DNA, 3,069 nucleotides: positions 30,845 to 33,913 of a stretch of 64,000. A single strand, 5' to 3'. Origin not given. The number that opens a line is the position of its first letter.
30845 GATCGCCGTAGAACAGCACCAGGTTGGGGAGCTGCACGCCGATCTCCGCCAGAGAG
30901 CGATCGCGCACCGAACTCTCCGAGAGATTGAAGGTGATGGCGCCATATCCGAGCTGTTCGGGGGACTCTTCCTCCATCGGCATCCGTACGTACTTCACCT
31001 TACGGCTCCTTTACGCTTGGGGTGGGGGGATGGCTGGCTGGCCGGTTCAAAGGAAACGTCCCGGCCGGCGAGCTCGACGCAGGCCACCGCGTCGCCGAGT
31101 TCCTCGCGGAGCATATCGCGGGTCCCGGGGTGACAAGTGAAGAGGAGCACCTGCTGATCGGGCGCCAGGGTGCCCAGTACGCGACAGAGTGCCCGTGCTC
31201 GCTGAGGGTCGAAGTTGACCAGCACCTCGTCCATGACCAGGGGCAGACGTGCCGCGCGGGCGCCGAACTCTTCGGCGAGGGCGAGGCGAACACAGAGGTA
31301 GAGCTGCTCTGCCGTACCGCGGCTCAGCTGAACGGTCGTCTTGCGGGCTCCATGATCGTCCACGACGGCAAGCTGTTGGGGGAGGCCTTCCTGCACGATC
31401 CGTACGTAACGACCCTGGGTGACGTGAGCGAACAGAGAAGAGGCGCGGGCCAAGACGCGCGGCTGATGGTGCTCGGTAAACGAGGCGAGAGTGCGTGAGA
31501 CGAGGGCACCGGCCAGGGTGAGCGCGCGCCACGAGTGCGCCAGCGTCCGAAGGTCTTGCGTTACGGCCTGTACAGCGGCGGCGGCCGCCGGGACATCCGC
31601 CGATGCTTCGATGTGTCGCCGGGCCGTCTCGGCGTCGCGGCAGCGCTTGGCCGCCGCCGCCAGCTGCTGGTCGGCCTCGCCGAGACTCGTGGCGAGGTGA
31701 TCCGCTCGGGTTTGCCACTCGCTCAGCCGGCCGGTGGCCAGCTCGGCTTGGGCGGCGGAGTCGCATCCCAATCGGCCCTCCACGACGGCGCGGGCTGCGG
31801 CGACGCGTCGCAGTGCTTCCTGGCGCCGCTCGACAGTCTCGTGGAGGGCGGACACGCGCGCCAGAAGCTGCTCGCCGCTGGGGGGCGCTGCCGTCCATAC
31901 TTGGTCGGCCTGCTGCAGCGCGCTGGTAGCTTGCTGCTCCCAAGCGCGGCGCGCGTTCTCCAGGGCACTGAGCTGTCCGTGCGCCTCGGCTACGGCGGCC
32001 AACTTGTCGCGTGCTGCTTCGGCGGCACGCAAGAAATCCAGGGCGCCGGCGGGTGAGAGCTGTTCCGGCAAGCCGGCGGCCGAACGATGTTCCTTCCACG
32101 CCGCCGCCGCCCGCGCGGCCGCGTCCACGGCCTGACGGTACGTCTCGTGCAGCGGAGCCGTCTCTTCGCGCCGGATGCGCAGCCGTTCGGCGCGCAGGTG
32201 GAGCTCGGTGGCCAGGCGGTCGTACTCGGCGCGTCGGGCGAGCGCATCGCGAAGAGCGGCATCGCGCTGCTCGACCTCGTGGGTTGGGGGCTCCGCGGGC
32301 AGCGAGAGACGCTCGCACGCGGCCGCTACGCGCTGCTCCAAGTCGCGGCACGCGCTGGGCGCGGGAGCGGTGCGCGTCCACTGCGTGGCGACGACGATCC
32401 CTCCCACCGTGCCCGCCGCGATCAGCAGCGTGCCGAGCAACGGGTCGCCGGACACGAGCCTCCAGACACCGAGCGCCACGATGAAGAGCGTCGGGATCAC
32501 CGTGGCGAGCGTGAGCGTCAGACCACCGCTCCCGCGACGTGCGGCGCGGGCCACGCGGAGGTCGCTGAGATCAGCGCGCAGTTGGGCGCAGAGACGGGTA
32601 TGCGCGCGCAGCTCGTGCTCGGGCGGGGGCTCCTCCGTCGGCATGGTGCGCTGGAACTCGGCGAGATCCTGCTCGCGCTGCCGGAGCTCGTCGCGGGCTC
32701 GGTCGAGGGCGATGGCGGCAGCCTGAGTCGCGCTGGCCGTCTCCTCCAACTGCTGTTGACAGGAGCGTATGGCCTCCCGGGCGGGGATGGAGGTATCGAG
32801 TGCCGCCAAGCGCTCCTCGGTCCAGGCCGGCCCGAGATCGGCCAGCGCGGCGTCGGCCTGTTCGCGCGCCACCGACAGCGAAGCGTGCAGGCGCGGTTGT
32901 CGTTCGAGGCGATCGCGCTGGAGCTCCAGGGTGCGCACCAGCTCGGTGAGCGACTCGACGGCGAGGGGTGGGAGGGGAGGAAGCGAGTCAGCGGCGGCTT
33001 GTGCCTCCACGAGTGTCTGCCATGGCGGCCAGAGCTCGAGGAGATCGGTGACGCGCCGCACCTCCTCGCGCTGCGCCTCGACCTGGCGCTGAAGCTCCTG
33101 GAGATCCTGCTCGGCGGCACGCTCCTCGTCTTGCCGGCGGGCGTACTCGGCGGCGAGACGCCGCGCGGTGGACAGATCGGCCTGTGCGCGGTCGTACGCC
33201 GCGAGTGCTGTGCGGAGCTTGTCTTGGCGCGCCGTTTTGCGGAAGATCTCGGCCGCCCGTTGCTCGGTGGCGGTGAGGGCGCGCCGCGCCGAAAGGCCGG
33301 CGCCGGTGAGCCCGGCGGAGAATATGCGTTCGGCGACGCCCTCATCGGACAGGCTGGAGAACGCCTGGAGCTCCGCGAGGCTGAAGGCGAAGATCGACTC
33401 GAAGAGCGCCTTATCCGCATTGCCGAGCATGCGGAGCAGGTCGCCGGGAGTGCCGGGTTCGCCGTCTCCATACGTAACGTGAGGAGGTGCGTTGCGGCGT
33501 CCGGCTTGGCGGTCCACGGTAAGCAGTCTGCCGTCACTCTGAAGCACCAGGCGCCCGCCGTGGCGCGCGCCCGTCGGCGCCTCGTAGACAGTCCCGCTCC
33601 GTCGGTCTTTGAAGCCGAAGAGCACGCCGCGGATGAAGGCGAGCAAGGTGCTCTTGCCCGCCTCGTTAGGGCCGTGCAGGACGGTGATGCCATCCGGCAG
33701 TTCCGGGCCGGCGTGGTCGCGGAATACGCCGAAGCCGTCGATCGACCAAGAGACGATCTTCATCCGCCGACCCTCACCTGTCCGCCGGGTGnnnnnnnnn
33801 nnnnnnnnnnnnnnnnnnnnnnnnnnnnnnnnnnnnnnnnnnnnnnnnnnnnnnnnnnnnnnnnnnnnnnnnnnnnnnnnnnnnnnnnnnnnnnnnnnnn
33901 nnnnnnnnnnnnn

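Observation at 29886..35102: SbcD/SbcC-like (YhaO/YhaN-type) nuclease pair translationally coupled to a PLP aminotransferase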

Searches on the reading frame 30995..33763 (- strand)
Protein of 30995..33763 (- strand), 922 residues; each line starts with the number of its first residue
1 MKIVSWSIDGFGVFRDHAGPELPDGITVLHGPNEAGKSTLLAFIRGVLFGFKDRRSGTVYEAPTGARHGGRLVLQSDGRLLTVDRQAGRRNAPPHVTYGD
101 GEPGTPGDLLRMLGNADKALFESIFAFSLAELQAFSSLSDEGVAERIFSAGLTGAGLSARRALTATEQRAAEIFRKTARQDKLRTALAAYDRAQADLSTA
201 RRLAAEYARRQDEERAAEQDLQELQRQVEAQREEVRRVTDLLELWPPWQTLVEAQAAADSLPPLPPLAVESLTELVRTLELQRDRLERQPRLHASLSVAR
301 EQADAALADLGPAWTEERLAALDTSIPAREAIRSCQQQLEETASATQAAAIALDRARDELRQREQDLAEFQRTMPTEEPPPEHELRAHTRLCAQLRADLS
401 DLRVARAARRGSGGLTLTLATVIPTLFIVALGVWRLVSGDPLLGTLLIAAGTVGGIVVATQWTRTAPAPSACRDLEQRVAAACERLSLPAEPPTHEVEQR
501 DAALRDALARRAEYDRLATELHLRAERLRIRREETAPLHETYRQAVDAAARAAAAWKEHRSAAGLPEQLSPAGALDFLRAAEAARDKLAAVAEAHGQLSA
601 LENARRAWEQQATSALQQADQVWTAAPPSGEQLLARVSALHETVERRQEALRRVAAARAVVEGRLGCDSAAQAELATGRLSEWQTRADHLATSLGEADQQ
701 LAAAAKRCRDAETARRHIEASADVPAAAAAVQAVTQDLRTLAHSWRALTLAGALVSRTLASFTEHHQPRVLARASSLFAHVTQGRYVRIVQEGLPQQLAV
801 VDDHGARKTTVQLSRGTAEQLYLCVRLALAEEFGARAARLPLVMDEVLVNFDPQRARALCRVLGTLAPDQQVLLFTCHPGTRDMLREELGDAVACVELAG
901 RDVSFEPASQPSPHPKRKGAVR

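Call 7: search_protein_families(library=pfam, proteins=[window:30995-33763:-], max_evalue=0.01)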
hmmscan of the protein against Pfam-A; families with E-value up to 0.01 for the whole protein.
window:30995-33763:- (922 aa): 6 families
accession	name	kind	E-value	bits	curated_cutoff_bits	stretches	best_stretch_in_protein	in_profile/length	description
PF13514.12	AAA_27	-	3.1e-21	76.3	22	1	1-200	1-199/206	AAA domain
PF13476.12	AAA_23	-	2.2e-09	38.7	27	1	7-56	3-51/201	AAA domain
PF02463.25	SMC_N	-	1.5e-05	25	40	0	212-880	114-200/220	RecF/RecN/SMC N terminal domain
PF13555.12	AAA_29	-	0.0025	18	27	1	12-48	10-46/61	P-loop containing region of AAA domain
PF13175.12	AAA_15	-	0.0029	17.7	32.1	1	1-45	1-44/374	AAA ATPase domain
PF13558.12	SbcC_Walker_B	-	0.0064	17.2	27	0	807-863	27-88/90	SbcC/RAD50-like, Walker B motif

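Call 8: search_protein_families(library=ncbifam, proteins=[window:30995-33763:-], max_evalue=0.01)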
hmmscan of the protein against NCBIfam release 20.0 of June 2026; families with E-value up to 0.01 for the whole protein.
window:30995-33763:- (922 aa): 2 families
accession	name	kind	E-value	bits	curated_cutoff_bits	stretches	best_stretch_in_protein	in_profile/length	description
NF045487.1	ASRP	equivalog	2.3e-06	26.5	300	1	12-84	3-66/593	archaea-specific SMC-related protein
NF045780.1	TrlF_fam_ATP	equivalog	4.7e-05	22.3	350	1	36-367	321-663/944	TrlF family AAA-like ATPase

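Call 17: find_homologous_proteins(query=window:30995-33763:-, max_evalue=1e-10)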
Query window:30995-33763:- (922 aa): 552 proteins with E <= 1e-10 among 8000 candidates; the best 120 are listed.
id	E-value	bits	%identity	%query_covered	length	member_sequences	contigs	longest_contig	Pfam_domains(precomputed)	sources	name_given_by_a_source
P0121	0.0e+0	1929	98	100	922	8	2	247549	PF13514.13,PF13476.13,PF02463.26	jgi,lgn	-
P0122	3.0e-148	514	39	97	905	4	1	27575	PF13514.13,PF13476.13,PF02463.26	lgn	-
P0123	6.3e-147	510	37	97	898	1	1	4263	PF13514.13,PF13476.13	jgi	jgi:uncharacterized protein YhaN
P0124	6.2e-144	500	38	98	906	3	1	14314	PF13514.13,PF13476.13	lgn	-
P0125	1.6e-138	482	37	98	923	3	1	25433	PF13514.13,PF13175.13,PF13476.13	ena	-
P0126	6.2e-137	476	43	38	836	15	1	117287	PF13514.13,PF13476.13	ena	-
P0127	2.4e-131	458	38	44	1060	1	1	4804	PF13514.13,PF13476.13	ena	-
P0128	2.2e-128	448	40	36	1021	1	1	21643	PF13514.13,PF13476.13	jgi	jgi:uncharacterized protein YhaN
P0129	1.9e-121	425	36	37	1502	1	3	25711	PF13514.13,PF13476.13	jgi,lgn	jgi:uncharacterized protein YhaN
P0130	2.8e-121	425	49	23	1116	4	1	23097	PF13514.13,PF13476.13,PF02463.26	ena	-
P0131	5.4e-119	417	36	44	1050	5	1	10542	PF13514.13,PF13476.13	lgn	-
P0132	8.9e-119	416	37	44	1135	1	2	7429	PF13514.13,PF13476.13,PF02463.26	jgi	jgi:uncharacterized protein YhaN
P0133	6.3e-117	410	37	44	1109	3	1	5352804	PF13514.13,PF13476.13,PF02463.26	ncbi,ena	-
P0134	1.0e-116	410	34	96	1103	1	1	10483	PF13514.13,PF13476.13,PF02463.26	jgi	-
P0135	1.4e-116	409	34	47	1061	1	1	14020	PF13514.13,PF13476.13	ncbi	-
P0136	1.2e-115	406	39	37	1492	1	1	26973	PF13514.13,PF13476.13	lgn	-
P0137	1.5e-115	406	30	71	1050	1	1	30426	PF13514.13,PF13476.13,PF02463.26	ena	-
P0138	1.2e-114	403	33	96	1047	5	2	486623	PF13514.13,PF13476.13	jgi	-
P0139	4.9e-114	401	37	44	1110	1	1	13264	PF13514.13,PF13476.13,PF02463.26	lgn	-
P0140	6.1e-114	400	33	45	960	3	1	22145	PF13514.13,PF13476.13,PF02463.26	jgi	jgi:uncharacterized protein YhaN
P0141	8.0e-114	400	38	36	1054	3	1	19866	PF13514.13,PF13476.13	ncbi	-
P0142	1.5e-113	399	32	67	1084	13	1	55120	PF13514.13,PF13476.13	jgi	-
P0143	3.9e-113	398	37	44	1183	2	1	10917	PF13514.13,PF13476.13,PF02463.26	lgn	-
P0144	7.9e-113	397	32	72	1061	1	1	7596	PF13514.13,PF13476.13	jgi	-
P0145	1.4e-112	396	38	44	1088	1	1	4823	PF13514.13,PF13476.13,PF02463.26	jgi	-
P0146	2.1e-112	395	46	29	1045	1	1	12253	PF13514.13,PF13476.13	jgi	jgi:uncharacterized protein YhaN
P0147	3.7e-112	395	39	38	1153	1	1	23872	PF13514.13,PF13476.13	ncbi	ncbi:MAG: AAA family ATPase [Gemmatimonadaceae bacterium]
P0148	9.0e-112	393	34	43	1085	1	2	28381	PF13514.13,PF13476.13,PF02463.26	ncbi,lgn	-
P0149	1.0e-111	393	32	96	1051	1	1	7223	PF13514.13,PF13476.13,PF02463.26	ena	-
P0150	3.6e-111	391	38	38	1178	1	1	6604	PF13514.13,PF13476.13,PF02463.26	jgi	jgi:uncharacterized protein YhaN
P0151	5.2e-111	391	35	37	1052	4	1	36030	PF13514.13,PF13476.13,PF02463.26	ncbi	ncbi:MAG: AAA family ATPase [Planctomycetota bacterium]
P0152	6.7e-111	390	39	31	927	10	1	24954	PF13514.13,PF13476.13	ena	-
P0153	3.6e-110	388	33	96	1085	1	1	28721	PF13514.13,PF13476.13,PF02463.26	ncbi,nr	ncbi:MAG: AAA family ATPase [Acidobacteria bacterium]|nr:AAA family ATPase [Acidobacteriota bacteriu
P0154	6.4e-110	387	34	95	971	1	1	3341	PF13514.13,PF13476.13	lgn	-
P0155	1.8e-109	386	33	96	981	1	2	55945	PF13514.13,PF13476.13,PF02463.26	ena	-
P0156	4.8e-109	384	37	45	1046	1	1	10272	PF13514.13,PF13476.13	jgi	jgi:uncharacterized protein YhaN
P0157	7.1e-109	384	32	43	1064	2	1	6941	PF13514.13,PF13175.13,PF13476.13,PF02463.26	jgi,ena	-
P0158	1.3e-108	383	32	97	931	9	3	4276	PF13514.13,PF13476.13,PF02463.26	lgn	-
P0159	1.4e-108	383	29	70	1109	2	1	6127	PF13514.13,PF13476.13,PF02463.26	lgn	-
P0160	1.6e-108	382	35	95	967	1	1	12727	PF13514.13,PF13476.13,PF02463.26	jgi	jgi:uncharacterized protein YhaN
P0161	3.1e-108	382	35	38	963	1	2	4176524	PF13514.13,PF13476.13,PF02463.26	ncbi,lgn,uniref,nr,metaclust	ncbi:AAA family ATPase [Rhodovibrio salinarum]|uniref:YhaN AAA domain-containing protein n=1 Tax=Rho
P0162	1.3e-107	380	30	67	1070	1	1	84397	PF13514.13,PF13476.13,PF02463.26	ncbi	ncbi:MAG: AAA family ATPase [Thermoleophilia bacterium]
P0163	2.2e-107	379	34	96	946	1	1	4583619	PF13514.13,PF13476.13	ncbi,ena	-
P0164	3.6e-107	378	39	44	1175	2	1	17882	PF13514.13,PF13476.13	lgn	-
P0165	4.7e-107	378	37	41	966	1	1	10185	PF13514.13,PF13476.13,PF02463.26,PF13304.13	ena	-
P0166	4.8e-107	378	32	91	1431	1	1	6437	PF13514.13,PF00149.34,PF13476.13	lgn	-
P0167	5.8e-107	377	35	37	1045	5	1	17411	PF13514.13,PF13476.13,PF02463.26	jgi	-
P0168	7.3e-107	377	34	44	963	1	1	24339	PF13514.13,PF13476.13,PF02463.26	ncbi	-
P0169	1.0e-106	377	33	96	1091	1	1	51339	PF13514.13,PF13476.13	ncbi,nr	ncbi:MAG: AAA family ATPase [Nitriliruptorales bacterium]|nr:AAA family ATPase [Nitriliruptorales ba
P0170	1.8e-106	376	36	44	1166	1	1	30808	PF13514.13,PF13476.13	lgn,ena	-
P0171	1.9e-106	376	40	37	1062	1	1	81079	PF13514.13,PF13476.13,PF02463.26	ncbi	-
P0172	3.0e-106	375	38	36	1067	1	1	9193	PF13514.13,PF13476.13,PF02463.26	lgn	-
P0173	3.8e-106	375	36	38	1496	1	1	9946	PF13514.13,PF13476.13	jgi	jgi:uncharacterized protein YhaN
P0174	1.9e-105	372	36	44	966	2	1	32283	PF13514.13,PF13476.13,PF02463.26,PF13304.13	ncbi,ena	-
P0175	3.6e-105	371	34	46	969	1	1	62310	PF13514.13,PF13476.13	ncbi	-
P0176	4.7e-105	371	36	44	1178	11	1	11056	PF13514.13,PF13476.13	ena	-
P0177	6.1e-105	371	38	35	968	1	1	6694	PF13514.13,PF13476.13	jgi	-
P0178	6.3e-105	371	38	38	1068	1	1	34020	PF13514.13,PF13476.13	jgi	jgi:uncharacterized protein YhaN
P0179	9.2e-105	370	35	38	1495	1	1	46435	PF13514.13,PF13476.13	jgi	jgi:uncharacterized protein YhaN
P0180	1.5e-104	369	42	38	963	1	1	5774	PF13514.13,PF13476.13,PF02463.26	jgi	jgi:uncharacterized protein YhaN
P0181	3.9e-104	368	37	38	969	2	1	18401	PF13514.13,PF13476.13,PF02463.26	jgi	-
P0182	5.7e-104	367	28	67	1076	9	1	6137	PF13514.13,PF13476.13,PF02463.26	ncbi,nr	ncbi:MAG: AAA family ATPase [Planctomycetes bacterium]|nr:AAA family ATPase [Planctomycetota bacteri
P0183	5.9e-104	367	38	37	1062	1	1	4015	PF13514.13,PF13476.13,PF02463.26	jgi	jgi:uncharacterized protein YhaN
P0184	6.8e-104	367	32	44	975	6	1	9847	PF13514.13,PF13476.13,PF02463.26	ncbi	-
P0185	4.2e-103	365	41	37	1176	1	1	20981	PF13514.13,PF13476.13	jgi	jgi:uncharacterized protein YhaN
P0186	5.5e-103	364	35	96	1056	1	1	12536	PF13514.13,PF13476.13,PF02463.26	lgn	-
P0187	8.9e-103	363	37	37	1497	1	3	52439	PF13514.13,PF13476.13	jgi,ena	jgi:uncharacterized protein YhaN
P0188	1.5e-102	363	33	99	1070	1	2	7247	PF13514.13,PF13476.13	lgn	-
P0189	1.2e-101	360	38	44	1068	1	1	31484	PF13514.13,PF13476.13,PF02463.26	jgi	jgi:uncharacterized protein YhaN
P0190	2.1e-101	359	39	45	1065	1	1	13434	PF13514.13,PF13476.13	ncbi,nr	ncbi:MAG TPA: AAA family ATPase [Thermomicrobiaceae bacterium]|nr:AAA family ATPase [Thermomicrobiac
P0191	2.3e-101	359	40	44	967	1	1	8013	PF13514.13,PF13476.13,PF02463.26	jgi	jgi:uncharacterized protein YhaN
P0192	3.9e-101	358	31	96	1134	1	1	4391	PF13514.13,PF13476.13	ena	-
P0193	6.0e-101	357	41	30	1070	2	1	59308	PF13514.13,PF13476.13,PF02463.26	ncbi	-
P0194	8.1e-101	357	39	35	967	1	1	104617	PF13514.13,PF13476.13,PF02463.26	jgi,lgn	-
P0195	9.0e-101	357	36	39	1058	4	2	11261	PF13514.13,PF13476.13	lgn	-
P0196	1.0e-100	357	38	36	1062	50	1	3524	PF13514.13,PF13476.13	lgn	-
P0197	1.2e-100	356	36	37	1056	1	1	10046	PF13514.13,PF13476.13,PF02463.26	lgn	-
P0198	1.6e-100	356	34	96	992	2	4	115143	PF13514.13,PF13476.13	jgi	-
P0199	2.9e-100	355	32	37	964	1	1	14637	PF13514.13,PF13476.13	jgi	jgi:uncharacterized protein YhaN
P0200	3.2e-100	355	34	45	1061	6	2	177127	PF13514.13,PF13476.13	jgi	-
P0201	3.8e-100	355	38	44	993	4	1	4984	PF13514.13,PF13476.13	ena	-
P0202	4.4e-100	355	31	67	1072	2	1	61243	PF13514.13,PF13476.13,PF02463.26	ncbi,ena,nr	ncbi:MAG: AAA family ATPase [Actinobacteria bacterium]|nr:AAA family ATPase [Actinomycetota bacteriu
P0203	8.2e-100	354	29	99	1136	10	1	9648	PF13514.13,PF13476.13,PF02463.26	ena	-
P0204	9.2e-100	354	36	44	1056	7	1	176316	PF13514.13,PF13476.13,PF02463.26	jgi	-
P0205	1.9e-99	352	33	50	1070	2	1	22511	PF13514.13,PF13476.13,PF02463.26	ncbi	-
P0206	3.5e-99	352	33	45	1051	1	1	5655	PF13514.13,PF13476.13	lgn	-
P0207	3.7e-99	352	36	40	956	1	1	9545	PF13514.13,PF13476.13,PF02463.26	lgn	-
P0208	6.0e-99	351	31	96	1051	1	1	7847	PF13514.13,PF13476.13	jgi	-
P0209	1.1e-98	350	41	30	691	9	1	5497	PF13514.13,PF13175.13,PF13476.13,PF02463.26,PF13304.13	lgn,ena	-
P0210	3.8e-98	348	31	96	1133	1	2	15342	PF13514.13,PF13476.13,PF02463.26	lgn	-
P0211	6.0e-98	348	46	26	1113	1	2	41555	PF13514.13,PF13476.13,PF02463.26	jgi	jgi:uncharacterized protein YhaN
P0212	2.9e-97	345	40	29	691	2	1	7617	PF13514.13,PF13175.13,PF13476.13,PF02463.26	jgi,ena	jgi:uncharacterized protein YhaN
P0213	8.5e-97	344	35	42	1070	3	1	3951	PF13514.13,PF13476.13,PF02463.26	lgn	-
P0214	2.5e-96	342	38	36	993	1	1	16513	PF13514.13,PF13476.13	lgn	-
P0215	1.1e-95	340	31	99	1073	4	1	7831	PF13514.13,PF13476.13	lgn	-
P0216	3.1e-95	339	31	96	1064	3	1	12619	PF13514.13,PF13476.13,PF02463.26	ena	-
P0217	4.5e-95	338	27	70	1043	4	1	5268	PF13514.13,PF13476.13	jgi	jgi:uncharacterized protein YhaN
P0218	6.0e-95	338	46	23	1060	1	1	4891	PF13514.13,PF13476.13,PF02463.26,PF13304.13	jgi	jgi:uncharacterized protein YhaN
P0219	9.6e-95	337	30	76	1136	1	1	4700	PF13514.13,PF13476.13,PF02463.26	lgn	-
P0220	2.3e-94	336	39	29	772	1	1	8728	PF13514.13,PF13175.13,PF13476.13,PF02463.26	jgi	jgi:uncharacterized protein YhaN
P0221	7.2e-94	334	35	37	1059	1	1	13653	PF13514.13,PF13476.13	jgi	jgi:uncharacterized protein YhaN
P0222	2.8e-93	332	42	37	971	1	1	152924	PF13514.13,PF13476.13,PF02463.26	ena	-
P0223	3.6e-93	332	29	97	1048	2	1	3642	PF13514.13,PF13476.13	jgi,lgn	-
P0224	3.7e-93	332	31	97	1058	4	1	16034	PF13514.13,PF13476.13,PF02463.26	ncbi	ncbi:MAG: AAA family ATPase [Acidimicrobiales bacterium]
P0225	4.3e-93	331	35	38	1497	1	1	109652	PF13514.13,PF13476.13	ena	-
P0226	5.5e-93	331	30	96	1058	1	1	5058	PF13514.13,PF13175.13,PF13476.13,PF02463.26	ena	-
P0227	2.6e-92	329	39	32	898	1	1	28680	PF13514.13,PF13476.13,PF02463.26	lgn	-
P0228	5.8e-92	328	30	96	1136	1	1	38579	PF13514.13,PF02463.26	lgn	-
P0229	6.6e-92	328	36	42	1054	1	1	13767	PF13514.13,PF13476.13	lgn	-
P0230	2.3e-91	326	45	28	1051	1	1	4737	PF13514.13,PF13476.13,PF02463.26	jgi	jgi:uncharacterized protein YhaN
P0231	6.1e-91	324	30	54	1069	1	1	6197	PF13514.13,PF13476.13,PF02463.26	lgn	-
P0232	6.8e-91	324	38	36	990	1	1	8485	PF13514.13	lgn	-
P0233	2.5e-90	322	32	45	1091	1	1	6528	PF13514.13,PF13476.13,PF02463.26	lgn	-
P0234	2.6e-89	319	39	35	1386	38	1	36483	PF13514.13,PF13476.13,PF02463.26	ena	-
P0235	3.3e-89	319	-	-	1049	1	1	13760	PF13514.13,PF13175.13,PF13476.13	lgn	-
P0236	4.2e-89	318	38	33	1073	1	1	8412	PF13514.13,PF13476.13,PF02463.26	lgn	-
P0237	9.0e-89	317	39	34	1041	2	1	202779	PF13514.13,PF13476.13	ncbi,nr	ncbi:MAG: AAA family ATPase [Acetobacteraceae bacterium]|nr:AAA family ATPase [Acetobacteraceae bact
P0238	3.9e-88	315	26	80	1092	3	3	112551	PF13514.13,PF13476.13,PF02463.26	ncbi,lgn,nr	ncbi:MAG: AAA family ATPase [Actinobacteria bacterium]|nr:AAA family ATPase [Actinomycetota bacteriu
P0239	8.9e-88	314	31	71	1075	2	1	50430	PF13514.13,PF13476.13,PF02463.26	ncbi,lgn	-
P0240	1.1e-87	314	28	68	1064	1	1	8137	PF13514.13,PF13476.13,PF02463.26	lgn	-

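Call 20: find_encoding_contigs(protein=P0122, flank=8000, max_places=1)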
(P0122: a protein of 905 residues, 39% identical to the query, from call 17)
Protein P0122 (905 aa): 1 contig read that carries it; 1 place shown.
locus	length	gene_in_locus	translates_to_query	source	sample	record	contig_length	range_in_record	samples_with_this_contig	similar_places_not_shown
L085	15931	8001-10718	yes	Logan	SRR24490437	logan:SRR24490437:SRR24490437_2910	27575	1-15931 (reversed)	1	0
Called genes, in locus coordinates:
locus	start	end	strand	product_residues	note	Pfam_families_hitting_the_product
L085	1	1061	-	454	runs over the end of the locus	PF00318:Ribosomal_S2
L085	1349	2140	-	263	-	PF04542:Sigma70_r2, PF04539:Sigma70_r3 (weak), PF08281:Sigma70_r4_2, PF04545:Sigma70_r4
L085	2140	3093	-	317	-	PF02899:Phage_int_SAM_1, PF13495:Phage_int_SAM_4, PF00589:Phage_integrase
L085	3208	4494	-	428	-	PF02481:DNA_processg_A, PF17782:WHD_DprA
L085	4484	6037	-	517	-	PF13541:ChlI, PF00493:MCM (faint), PF01078:Mg_chelatase, PF07728:AAA_5 (faint), PF13335:Mg_chelatase_C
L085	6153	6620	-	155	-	PF02021:UPF0102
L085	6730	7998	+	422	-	PF00149:Metallophos, PF12850:Metallophos_2 (weak)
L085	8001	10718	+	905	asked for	PF02463:SMC_N (faint), PF13476:AAA_23, PF13514:AAA_27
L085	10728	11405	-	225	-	PF01351:RNase_HII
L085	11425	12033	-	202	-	PF10502:Peptidase_S26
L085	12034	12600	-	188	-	PF10502:Peptidase_S26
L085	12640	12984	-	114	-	PF01245:Ribosomal_L19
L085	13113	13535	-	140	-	-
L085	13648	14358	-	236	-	PF01746:tRNA_m1G_MT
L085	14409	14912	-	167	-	PF01782:RimM (weak), PF05239:PRC (weak), PF24986:PRC_RimM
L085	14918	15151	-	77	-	PF13083:KH_KhpA-B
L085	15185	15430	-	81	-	PF00886:Ribosomal_S16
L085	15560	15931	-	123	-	?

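Call 21: find_encoding_contigs(protein=P0125, flank=8000, max_places=1)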
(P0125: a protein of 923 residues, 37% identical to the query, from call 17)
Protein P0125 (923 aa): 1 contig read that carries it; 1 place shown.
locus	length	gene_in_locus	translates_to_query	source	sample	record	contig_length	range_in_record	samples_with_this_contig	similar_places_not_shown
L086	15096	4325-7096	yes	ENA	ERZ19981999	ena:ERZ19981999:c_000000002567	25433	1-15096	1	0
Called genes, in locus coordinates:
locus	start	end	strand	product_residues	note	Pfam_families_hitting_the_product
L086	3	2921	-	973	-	?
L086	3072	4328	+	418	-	PF00149:Metallophos, PF12850:Metallophos_2 (weak)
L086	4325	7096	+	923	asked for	PF13175:AAA_15 (faint), PF13476:AAA_23, PF13514:AAA_27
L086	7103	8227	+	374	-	PF04250:DUF429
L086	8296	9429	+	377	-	-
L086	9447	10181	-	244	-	PF08378:NERD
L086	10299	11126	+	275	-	PF00230:MIP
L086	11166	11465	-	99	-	PF13744:HTH_37 (weak), PF13560:HTH_31, PF01381:HTH_3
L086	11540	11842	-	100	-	PF05973:Gp49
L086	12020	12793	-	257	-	PF05257:CHAP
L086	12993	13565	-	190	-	PF10543:ORF6N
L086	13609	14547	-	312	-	-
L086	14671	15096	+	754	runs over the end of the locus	-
